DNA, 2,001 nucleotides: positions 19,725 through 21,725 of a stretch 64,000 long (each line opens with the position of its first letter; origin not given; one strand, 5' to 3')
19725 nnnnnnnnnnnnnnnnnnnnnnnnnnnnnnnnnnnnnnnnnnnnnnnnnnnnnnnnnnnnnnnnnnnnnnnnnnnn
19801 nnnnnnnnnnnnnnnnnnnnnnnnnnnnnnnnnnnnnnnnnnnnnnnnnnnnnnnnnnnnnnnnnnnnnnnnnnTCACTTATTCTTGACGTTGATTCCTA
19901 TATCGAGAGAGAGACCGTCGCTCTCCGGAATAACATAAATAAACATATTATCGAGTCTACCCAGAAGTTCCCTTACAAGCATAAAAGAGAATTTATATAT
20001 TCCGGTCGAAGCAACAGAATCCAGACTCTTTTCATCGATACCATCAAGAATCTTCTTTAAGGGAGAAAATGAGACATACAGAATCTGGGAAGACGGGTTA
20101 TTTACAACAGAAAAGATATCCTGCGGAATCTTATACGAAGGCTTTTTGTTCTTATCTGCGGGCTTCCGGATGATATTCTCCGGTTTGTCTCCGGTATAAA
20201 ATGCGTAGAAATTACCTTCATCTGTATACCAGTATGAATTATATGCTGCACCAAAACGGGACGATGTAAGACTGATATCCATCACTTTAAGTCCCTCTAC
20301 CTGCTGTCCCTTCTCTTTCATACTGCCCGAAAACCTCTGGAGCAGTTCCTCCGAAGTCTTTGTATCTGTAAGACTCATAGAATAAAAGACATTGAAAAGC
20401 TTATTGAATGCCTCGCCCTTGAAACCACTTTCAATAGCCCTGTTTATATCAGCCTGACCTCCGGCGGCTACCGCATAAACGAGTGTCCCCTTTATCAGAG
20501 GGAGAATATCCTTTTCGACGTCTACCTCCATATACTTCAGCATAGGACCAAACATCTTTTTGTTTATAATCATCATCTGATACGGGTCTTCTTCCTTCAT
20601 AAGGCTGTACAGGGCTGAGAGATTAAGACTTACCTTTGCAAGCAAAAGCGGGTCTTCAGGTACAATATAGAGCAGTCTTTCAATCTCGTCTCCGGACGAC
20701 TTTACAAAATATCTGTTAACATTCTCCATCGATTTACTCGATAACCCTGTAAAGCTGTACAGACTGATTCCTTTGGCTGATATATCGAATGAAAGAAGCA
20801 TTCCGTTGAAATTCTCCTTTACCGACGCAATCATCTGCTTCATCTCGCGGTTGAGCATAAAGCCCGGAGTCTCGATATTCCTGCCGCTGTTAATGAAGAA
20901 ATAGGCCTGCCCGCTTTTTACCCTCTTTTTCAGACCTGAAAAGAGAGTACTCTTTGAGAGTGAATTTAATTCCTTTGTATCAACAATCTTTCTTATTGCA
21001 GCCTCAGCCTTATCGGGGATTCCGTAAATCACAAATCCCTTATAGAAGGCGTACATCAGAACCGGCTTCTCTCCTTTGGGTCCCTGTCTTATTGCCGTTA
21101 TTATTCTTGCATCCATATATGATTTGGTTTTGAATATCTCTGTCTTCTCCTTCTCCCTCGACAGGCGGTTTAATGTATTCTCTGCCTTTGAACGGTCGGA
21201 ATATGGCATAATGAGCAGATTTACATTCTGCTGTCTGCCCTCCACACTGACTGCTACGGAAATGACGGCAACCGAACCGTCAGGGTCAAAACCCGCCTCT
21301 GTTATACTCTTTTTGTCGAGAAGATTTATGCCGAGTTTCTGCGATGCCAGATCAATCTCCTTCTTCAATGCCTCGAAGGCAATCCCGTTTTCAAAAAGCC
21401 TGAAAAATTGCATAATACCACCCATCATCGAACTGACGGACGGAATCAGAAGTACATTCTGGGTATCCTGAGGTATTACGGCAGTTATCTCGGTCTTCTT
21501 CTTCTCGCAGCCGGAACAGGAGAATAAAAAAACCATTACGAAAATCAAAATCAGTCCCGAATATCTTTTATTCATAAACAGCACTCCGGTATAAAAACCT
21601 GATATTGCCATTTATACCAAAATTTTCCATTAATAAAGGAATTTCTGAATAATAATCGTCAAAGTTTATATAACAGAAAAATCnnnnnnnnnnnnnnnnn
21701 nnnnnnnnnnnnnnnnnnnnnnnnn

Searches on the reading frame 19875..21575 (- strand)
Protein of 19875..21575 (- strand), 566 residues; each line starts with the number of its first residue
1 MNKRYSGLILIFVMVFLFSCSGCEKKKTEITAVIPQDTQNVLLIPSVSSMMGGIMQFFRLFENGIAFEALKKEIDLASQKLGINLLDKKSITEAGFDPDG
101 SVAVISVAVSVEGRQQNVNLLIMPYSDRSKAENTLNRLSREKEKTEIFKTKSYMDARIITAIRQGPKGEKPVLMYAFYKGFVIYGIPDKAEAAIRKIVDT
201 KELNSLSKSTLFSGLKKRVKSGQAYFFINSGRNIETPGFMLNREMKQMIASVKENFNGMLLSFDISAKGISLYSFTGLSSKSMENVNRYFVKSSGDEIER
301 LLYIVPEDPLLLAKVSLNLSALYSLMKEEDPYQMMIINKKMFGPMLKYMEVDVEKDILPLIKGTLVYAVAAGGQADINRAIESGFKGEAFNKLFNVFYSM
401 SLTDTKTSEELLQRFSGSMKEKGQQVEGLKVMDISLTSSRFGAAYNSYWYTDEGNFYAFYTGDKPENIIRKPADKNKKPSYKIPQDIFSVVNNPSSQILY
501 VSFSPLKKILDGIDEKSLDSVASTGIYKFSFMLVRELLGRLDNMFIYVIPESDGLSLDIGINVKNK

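Call 7: search_protein_families(library=pfam, proteins=[window:19875-21575:-], max_evalue=0.01)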
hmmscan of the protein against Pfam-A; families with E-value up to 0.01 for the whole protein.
window:19875-21575:- (566 aa): 2 families
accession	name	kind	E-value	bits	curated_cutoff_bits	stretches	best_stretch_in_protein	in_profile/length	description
PF11832.13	DUF3352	-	8.4e-09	35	26.8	1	102-438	106-418/536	Protein of unknown function (DUF3352)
PF16120.10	DUF4836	-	5.2e-05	22.8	27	1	121-341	85-295/481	Domain of unknown function (DUF4836)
